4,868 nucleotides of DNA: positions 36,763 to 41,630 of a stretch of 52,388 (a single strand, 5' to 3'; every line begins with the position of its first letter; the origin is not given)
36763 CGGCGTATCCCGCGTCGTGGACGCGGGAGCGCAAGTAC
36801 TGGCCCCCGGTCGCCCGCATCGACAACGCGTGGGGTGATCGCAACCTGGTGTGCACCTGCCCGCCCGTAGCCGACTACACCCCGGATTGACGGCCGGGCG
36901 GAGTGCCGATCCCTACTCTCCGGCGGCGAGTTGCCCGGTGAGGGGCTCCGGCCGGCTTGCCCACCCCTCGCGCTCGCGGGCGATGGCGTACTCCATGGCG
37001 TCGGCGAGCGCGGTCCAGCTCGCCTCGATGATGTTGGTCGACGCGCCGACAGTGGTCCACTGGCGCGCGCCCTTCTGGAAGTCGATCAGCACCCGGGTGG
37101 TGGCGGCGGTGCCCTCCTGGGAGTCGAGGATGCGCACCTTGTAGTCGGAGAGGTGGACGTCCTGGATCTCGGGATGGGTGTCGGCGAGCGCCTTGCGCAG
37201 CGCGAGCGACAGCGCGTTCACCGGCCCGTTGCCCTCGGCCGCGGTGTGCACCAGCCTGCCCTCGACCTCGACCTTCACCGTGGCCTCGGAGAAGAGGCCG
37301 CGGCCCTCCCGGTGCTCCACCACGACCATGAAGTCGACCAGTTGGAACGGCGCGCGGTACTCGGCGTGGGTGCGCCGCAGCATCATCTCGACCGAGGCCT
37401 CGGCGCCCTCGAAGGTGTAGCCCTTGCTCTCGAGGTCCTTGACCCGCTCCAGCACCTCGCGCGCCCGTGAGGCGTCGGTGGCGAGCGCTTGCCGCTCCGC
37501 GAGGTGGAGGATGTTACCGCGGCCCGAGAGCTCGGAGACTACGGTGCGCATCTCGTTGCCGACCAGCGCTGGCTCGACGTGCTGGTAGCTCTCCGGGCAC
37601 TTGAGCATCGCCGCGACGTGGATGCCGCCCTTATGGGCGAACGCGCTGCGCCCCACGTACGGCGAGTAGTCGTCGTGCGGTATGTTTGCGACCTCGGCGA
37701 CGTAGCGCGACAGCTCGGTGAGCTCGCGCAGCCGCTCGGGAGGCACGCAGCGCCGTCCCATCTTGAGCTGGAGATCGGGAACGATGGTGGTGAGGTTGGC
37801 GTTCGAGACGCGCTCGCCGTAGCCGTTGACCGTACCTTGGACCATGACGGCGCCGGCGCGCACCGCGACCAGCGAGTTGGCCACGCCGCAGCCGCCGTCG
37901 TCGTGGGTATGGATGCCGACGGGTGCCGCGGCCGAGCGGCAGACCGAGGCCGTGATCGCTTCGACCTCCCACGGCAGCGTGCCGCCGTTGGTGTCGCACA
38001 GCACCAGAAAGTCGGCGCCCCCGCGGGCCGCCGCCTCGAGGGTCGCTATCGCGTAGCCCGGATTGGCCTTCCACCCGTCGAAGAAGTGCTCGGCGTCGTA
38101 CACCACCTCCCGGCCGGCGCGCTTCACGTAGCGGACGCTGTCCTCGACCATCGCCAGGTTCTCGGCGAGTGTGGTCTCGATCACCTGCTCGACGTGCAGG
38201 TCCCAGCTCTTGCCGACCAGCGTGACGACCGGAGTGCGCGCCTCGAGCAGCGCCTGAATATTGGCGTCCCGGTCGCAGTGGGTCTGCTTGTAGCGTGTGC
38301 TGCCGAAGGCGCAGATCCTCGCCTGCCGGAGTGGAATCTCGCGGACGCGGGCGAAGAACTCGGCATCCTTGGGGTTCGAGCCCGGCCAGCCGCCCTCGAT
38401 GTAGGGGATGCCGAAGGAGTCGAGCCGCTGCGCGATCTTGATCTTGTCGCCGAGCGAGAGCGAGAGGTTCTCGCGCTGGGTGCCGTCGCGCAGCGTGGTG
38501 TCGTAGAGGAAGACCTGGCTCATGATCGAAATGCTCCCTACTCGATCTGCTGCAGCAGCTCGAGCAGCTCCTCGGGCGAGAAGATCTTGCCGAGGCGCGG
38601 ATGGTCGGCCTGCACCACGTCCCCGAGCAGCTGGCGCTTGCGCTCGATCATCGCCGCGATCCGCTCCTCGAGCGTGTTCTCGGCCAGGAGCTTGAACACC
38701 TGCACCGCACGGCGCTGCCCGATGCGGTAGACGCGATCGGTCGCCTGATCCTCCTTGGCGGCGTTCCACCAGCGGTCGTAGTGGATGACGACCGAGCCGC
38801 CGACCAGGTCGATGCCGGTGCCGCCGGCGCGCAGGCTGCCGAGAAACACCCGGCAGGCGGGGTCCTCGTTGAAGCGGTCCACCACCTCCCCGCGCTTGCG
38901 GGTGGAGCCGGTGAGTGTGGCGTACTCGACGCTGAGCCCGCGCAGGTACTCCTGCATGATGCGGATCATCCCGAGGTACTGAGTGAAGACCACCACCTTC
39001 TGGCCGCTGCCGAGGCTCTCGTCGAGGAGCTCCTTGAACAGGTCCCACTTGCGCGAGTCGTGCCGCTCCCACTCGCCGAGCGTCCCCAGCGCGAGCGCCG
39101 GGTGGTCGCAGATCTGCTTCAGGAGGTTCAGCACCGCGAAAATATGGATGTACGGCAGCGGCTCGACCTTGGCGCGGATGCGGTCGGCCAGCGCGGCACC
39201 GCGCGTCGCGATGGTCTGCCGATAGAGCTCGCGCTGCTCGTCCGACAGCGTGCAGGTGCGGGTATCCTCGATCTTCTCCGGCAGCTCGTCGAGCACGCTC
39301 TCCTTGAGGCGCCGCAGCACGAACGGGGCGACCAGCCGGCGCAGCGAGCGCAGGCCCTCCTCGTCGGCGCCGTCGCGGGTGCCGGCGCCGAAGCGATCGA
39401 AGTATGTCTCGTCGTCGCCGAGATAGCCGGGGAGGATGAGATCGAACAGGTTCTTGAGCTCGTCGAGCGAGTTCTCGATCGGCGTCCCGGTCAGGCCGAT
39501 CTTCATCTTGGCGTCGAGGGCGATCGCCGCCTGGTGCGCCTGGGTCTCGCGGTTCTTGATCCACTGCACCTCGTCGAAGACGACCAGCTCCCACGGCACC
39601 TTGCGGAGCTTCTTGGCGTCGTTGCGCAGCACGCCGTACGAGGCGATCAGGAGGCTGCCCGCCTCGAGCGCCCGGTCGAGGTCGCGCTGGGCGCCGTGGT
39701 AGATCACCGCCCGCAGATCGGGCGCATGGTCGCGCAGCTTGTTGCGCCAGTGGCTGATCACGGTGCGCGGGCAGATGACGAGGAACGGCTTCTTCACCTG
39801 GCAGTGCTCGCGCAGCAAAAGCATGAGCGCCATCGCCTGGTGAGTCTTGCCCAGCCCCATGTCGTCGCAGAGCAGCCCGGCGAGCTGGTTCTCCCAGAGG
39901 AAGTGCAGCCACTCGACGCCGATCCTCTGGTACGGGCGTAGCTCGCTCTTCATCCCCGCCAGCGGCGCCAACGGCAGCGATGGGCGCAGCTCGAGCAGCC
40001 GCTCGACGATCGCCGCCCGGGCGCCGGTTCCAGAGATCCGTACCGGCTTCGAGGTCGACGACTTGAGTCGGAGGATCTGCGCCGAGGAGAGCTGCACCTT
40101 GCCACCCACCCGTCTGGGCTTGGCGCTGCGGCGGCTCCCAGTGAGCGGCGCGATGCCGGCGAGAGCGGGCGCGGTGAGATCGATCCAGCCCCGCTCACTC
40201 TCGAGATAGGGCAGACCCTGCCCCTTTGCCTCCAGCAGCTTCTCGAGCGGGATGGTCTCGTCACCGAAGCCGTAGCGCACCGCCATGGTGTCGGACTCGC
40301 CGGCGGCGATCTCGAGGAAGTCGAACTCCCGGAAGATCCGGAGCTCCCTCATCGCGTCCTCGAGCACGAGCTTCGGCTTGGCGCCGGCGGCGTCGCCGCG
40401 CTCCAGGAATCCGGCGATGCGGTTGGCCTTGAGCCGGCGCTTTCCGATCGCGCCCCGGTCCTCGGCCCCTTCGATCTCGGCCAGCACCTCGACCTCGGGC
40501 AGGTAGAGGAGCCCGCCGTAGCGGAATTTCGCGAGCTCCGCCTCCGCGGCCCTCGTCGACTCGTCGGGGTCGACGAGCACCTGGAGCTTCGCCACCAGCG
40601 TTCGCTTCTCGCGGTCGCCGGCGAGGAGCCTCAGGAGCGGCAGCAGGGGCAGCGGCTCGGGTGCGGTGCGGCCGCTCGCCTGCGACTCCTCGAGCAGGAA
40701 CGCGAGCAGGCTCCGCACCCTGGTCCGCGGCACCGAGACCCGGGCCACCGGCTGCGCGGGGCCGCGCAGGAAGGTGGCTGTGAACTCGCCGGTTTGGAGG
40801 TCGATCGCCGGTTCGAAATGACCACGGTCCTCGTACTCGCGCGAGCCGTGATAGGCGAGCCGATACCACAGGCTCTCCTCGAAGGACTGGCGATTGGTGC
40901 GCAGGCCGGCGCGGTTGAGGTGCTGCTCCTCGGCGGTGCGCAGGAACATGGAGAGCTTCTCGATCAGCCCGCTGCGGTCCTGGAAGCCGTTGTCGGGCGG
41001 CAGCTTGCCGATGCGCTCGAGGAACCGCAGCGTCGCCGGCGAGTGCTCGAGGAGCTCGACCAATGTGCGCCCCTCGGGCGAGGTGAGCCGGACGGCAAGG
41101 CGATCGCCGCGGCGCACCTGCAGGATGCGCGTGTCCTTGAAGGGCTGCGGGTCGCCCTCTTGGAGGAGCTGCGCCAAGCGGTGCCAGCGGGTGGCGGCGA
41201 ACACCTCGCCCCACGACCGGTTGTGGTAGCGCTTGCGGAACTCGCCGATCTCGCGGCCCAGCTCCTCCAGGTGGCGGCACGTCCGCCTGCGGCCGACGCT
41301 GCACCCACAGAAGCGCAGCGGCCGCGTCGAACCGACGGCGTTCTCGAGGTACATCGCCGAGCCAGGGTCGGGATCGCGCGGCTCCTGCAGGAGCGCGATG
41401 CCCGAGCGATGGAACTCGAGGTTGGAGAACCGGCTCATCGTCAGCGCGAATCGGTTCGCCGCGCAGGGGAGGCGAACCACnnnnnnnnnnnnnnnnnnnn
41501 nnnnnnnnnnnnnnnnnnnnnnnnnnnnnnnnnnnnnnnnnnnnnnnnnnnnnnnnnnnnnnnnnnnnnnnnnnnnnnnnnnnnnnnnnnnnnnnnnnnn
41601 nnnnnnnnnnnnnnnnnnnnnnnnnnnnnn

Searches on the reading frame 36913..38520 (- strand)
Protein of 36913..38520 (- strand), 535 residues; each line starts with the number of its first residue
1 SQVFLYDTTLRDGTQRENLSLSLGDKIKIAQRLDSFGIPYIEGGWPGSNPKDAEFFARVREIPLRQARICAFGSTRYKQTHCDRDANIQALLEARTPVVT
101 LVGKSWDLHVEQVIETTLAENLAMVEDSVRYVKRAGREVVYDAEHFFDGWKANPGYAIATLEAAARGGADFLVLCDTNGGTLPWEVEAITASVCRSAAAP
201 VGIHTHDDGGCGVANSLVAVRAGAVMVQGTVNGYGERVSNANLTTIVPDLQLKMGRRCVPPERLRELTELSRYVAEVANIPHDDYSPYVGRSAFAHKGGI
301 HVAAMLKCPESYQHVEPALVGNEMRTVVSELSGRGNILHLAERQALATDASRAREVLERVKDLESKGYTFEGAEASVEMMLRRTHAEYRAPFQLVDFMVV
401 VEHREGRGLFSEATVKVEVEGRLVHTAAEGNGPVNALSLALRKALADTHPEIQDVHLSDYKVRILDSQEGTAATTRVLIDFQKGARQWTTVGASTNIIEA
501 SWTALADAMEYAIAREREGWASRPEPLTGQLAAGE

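Call 82: search_protein_families(library=pfam, proteins=[window:36913-38520:-], max_evalue=0.00001)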
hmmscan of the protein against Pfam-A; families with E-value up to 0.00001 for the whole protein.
window:36913-38520:- (535 aa): 3 families
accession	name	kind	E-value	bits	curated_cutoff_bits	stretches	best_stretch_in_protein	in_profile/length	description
PF00682.25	HMGL-like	-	3.1e-41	141.9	29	1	3-254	2-243/260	HMGL-like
PF08502.15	LeuA_dimer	-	1.4e-27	96.6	24.9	1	373-512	3-130/131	LeuA allosteric (dimerisation) domain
PF22617.1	HCS_D2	-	1.2e-13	51.7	27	1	289-366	2-80/82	Homocitrate synthase post-HMGL domain-like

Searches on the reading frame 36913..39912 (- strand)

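Call 66: search_protein_families(library=pfam, proteins=[window:36913-39912:-], max_evalue=0.001)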
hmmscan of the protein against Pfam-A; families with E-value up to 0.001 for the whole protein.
window:36913-39912:- (999 aa): 3 families
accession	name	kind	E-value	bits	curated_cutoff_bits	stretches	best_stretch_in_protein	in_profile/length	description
PF00682.25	HMGL-like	-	1.5e-40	139.7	29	1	467-718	2-243/260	HMGL-like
PF08502.15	LeuA_dimer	-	4.2e-27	95.1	24.9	1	837-976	3-130/131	LeuA allosteric (dimerisation) domain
PF22617.1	HCS_D2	-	2.7e-13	50.5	27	1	753-830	2-80/82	Homocitrate synthase post-HMGL domain-like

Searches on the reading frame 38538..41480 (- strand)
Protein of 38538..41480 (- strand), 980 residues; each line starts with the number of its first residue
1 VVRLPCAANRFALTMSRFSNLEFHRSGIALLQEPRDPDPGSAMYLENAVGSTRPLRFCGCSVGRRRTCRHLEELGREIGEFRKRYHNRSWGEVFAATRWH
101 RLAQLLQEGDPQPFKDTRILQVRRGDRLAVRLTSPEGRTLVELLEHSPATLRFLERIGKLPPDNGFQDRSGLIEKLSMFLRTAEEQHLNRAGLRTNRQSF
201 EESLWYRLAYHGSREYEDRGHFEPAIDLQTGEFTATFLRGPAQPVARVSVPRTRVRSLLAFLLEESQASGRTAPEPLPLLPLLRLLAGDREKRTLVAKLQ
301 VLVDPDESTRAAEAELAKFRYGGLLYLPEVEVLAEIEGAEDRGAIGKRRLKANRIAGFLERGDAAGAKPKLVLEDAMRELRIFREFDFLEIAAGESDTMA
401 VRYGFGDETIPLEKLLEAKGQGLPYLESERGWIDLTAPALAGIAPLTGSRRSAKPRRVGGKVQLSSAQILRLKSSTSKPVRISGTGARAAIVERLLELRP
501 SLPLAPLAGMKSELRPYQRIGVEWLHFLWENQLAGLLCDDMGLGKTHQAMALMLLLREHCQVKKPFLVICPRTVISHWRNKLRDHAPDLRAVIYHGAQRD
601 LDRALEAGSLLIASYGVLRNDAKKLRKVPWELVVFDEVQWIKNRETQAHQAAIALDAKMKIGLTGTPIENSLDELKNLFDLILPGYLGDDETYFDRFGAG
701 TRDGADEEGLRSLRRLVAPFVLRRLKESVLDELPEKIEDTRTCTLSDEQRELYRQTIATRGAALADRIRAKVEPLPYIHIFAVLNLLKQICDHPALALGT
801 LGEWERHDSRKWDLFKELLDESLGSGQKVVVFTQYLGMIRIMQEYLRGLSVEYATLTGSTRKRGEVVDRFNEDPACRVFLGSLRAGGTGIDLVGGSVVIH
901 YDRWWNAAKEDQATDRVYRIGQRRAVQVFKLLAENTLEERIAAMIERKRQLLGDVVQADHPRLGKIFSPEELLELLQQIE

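Call 6: search_protein_families(library=pfam, proteins=[window:38538-41480:-])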
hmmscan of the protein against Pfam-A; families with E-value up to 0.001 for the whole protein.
window:38538-41480:- (980 aa): 4 families
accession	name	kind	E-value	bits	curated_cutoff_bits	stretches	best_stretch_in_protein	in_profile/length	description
PF00176.29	SNF2-rel_dom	-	7.6e-62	209.5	24.9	1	517-795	1-289/290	SNF2-related domain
PF00271.37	Helicase_C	-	9.8e-17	61.6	23.5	1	812-921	3-110/110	Helicase conserved C-terminal domain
PF04851.21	ResIII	-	2e-09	38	22.5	1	512-668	2-163/164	Type III restriction enzyme, res subunit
PF00270.35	DEAD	-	0.00025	21.3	26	1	536-671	18-163/167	DEAD/DEAH box helicase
